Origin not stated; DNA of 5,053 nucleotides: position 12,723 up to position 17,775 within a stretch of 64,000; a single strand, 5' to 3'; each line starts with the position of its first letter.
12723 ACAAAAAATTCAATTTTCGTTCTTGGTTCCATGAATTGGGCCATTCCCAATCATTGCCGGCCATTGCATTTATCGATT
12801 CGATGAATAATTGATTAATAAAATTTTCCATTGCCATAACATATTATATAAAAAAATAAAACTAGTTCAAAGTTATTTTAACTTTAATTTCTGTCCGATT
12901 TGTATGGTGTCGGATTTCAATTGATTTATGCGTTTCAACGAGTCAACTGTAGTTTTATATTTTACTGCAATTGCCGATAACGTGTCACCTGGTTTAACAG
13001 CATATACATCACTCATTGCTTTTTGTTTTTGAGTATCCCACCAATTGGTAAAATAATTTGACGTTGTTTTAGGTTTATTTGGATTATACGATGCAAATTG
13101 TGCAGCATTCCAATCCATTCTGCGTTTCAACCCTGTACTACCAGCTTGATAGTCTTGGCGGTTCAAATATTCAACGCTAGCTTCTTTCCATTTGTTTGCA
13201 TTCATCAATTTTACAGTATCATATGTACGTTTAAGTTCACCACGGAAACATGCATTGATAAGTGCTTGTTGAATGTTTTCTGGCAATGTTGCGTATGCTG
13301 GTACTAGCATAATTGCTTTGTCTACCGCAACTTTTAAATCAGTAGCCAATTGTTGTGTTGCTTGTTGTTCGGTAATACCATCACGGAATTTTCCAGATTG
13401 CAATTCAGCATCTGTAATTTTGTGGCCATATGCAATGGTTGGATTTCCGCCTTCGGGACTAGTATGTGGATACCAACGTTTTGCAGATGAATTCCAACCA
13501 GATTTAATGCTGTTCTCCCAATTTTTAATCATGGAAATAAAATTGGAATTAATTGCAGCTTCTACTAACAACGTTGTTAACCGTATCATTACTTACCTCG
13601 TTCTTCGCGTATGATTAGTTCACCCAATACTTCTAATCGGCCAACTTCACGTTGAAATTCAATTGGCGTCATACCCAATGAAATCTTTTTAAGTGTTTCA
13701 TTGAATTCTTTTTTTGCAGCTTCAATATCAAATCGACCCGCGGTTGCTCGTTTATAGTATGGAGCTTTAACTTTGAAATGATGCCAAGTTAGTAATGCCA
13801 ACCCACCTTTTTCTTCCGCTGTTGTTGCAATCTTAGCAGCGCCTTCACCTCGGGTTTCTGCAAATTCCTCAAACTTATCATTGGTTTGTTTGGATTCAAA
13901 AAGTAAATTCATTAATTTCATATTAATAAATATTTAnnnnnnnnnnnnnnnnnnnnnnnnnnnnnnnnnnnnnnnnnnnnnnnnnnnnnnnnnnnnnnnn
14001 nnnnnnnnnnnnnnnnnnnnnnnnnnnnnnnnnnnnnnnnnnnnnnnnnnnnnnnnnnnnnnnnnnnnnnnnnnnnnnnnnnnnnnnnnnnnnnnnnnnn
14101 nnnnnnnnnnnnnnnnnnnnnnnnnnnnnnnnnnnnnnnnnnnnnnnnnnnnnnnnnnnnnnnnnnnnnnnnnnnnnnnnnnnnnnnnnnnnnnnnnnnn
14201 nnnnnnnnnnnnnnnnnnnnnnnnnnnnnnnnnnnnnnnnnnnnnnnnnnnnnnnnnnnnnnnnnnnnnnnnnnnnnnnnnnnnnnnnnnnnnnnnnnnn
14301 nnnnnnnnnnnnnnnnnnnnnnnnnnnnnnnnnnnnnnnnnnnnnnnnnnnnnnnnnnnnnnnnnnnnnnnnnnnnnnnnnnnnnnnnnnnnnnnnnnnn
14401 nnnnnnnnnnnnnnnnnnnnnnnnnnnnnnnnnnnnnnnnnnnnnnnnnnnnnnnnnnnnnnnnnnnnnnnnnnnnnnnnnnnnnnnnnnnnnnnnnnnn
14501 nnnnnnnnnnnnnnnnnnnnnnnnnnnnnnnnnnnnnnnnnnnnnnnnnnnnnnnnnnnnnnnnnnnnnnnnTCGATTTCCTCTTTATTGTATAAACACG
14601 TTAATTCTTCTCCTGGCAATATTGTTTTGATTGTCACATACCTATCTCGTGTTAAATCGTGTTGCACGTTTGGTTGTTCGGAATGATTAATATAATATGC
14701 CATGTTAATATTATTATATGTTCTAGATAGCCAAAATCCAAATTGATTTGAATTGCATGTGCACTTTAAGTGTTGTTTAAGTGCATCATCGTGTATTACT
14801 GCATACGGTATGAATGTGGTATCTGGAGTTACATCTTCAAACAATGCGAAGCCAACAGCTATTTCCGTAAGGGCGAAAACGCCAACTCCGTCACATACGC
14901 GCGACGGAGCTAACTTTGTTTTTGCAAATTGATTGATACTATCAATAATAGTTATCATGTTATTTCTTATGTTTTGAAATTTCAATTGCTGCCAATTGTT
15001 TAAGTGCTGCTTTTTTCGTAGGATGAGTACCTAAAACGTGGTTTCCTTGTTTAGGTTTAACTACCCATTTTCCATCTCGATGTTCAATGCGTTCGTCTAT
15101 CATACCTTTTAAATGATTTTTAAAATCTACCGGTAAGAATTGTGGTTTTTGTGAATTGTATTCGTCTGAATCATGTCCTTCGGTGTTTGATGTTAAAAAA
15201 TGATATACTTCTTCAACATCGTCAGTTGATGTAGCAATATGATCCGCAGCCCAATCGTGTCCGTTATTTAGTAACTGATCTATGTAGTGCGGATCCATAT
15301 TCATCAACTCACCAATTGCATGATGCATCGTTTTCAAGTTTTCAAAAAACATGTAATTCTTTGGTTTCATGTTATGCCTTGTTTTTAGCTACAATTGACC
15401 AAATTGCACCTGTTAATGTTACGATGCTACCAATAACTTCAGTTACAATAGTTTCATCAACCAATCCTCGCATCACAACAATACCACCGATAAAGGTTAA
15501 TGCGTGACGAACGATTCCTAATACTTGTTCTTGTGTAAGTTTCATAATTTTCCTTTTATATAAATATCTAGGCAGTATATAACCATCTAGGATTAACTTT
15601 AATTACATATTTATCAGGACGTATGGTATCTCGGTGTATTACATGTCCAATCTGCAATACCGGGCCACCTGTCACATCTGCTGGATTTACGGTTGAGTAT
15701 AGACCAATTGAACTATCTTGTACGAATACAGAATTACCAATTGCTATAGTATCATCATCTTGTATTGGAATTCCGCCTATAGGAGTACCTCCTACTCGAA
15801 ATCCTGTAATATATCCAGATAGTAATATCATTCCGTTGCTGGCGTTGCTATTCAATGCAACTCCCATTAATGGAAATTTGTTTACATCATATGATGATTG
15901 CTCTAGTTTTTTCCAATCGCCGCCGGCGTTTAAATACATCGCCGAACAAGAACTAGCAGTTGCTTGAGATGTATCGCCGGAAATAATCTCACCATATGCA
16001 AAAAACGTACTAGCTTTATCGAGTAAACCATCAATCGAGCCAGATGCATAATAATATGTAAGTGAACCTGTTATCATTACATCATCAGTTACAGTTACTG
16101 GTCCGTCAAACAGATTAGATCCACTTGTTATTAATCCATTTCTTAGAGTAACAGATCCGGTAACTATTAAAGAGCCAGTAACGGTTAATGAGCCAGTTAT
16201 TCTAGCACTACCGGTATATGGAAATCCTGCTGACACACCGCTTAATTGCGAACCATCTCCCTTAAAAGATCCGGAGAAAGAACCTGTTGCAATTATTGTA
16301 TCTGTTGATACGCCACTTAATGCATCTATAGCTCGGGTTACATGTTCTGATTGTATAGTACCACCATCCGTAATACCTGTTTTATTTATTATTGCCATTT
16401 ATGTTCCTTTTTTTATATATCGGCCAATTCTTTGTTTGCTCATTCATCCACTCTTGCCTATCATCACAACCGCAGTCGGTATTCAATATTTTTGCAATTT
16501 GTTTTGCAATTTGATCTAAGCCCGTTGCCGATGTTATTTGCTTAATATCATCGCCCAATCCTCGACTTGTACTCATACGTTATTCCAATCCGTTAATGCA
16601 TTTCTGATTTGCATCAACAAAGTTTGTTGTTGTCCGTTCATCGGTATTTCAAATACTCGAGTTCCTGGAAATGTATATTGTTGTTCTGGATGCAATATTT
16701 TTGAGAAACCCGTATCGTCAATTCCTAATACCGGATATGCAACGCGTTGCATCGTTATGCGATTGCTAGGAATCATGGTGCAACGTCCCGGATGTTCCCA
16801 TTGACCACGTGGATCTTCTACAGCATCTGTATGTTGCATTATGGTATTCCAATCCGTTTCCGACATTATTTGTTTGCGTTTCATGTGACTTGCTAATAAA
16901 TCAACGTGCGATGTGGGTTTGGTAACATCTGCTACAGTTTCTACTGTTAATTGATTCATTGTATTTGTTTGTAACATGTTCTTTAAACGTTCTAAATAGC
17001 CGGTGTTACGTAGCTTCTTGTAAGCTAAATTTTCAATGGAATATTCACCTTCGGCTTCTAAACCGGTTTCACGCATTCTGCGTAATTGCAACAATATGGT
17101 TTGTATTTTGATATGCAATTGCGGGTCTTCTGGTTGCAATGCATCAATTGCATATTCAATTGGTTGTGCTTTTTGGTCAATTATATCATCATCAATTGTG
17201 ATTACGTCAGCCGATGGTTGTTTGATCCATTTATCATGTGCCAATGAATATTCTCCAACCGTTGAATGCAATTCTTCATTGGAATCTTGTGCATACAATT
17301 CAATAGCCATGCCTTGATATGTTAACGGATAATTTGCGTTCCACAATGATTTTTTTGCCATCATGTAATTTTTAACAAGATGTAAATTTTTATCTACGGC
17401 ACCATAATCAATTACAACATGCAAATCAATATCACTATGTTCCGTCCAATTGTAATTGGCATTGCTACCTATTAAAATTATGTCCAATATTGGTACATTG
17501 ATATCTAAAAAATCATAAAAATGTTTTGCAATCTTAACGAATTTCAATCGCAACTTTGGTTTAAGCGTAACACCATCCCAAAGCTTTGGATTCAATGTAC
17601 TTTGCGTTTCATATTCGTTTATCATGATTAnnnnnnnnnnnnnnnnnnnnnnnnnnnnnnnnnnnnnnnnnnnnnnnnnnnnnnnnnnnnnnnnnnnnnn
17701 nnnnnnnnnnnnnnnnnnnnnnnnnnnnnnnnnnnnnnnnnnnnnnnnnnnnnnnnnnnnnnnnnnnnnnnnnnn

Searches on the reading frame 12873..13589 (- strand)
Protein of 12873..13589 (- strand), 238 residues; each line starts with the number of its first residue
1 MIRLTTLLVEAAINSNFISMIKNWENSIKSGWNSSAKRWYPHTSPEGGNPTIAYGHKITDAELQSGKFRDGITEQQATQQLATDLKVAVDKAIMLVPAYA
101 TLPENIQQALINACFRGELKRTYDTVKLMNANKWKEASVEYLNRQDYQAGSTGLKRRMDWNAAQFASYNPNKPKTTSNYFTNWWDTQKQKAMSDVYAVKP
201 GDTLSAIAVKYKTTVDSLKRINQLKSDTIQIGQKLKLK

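Call 6: search_protein_families(library=phrogs, proteins=[window:12873-13589:-], max_evalue=0.001)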
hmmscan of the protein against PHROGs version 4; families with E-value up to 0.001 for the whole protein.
window:12873-13589:- (238 aa): 13 families
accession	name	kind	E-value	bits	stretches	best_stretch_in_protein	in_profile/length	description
phrog_15410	-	unknown function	7.1e-11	42.7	1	29-97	175-242/311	-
phrog_2742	-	lysis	1.6e-10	42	1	190-238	262-311/318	endolysin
phrog_4602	-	other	4.8e-09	37.4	1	188-237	29-79/220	transglycosylase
phrog_9611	-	lysis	3.2e-08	34.5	1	187-238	175-224/246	endolysin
phrog_37474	-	unknown function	6.8e-08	31.1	1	64-224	51-204/2087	-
phrog_13211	-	tail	8.8e-08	31.6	1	14-148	734-870/887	baseplate hub subunit and tail lysozyme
phrog_291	-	lysis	1.1e-07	32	1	125-237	375-474/509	endolysin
phrog_7348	-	lysis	3.1e-06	25.3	1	188-237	2099-2149/2564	endolysin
phrog_4290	-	lysis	7.2e-06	25.7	1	14-115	739-850/969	lysozyme domain-containing protein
phrog_1274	-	lysis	1e-05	26.3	1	195-227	25-57/70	lysM motif protein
phrog_380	-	lysis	1.3e-05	25.4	1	160-237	152-234/309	endolysin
phrog_5182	-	lysis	0.00016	22.4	1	71-237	173-262/321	endolysin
phrog_14642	-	lysis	0.00054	20.5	1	192-237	25-70/215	endolysin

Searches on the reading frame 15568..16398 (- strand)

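Call 6: search_protein_families(library=phrogs, proteins=[window:15568-16398:-], max_evalue=0.001)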
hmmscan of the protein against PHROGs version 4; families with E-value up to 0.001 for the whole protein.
window:15568-16398:- (276 aa): 0 families

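Call 45: search_protein_families(library=pfam, proteins=[window:15568-16398:-], max_evalue=0.01)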
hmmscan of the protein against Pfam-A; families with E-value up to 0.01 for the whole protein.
window:15568-16398:- (276 aa): 1 family
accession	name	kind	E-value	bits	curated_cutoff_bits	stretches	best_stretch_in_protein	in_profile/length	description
PF06598.16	Chlorovi_GP_rpt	-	0.0019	18.7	27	1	45-69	2-26/34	Chlorovirus glycoprotein repeat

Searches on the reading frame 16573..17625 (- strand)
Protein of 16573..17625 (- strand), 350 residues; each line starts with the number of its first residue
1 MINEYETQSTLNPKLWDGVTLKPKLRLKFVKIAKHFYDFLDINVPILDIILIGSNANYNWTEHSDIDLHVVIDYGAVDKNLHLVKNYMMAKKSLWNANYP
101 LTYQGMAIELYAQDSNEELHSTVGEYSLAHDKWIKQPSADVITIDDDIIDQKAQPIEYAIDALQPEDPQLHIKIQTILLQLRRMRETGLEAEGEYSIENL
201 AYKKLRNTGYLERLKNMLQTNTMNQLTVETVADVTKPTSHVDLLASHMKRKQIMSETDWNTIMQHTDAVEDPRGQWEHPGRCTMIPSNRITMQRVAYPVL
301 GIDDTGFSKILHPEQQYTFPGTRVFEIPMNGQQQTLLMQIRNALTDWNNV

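Call 6: search_protein_families(library=phrogs, proteins=[window:16573-17625:-], max_evalue=0.001)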
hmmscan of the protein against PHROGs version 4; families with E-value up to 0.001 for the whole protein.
window:16573-17625:- (350 aa): 1 family
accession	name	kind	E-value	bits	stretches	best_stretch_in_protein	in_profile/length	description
phrog_36119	-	unknown function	2.5e-45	155.8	1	6-221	20-240/247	-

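Call 45: search_protein_families(library=pfam, proteins=[window:16573-17625:-], max_evalue=0.01)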
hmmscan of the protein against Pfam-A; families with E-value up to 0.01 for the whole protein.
window:16573-17625:- (350 aa): 3 families
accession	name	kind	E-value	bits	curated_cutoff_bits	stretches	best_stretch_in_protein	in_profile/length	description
PF18765.7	Polbeta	-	0.00083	19.9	26.9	1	42-83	9-51/93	Polymerase beta, Nucleotidyltransferase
PF01909.29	NTP_transf_2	-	0.0014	19.4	21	1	43-75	11-43/93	Nucleotidyltransferase domain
PF22600.2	MTPAP-like_central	-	0.0027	18.2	27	1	30-90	23-83/139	Poly(A) RNA polymerase, mitochondrial-like, central palm domain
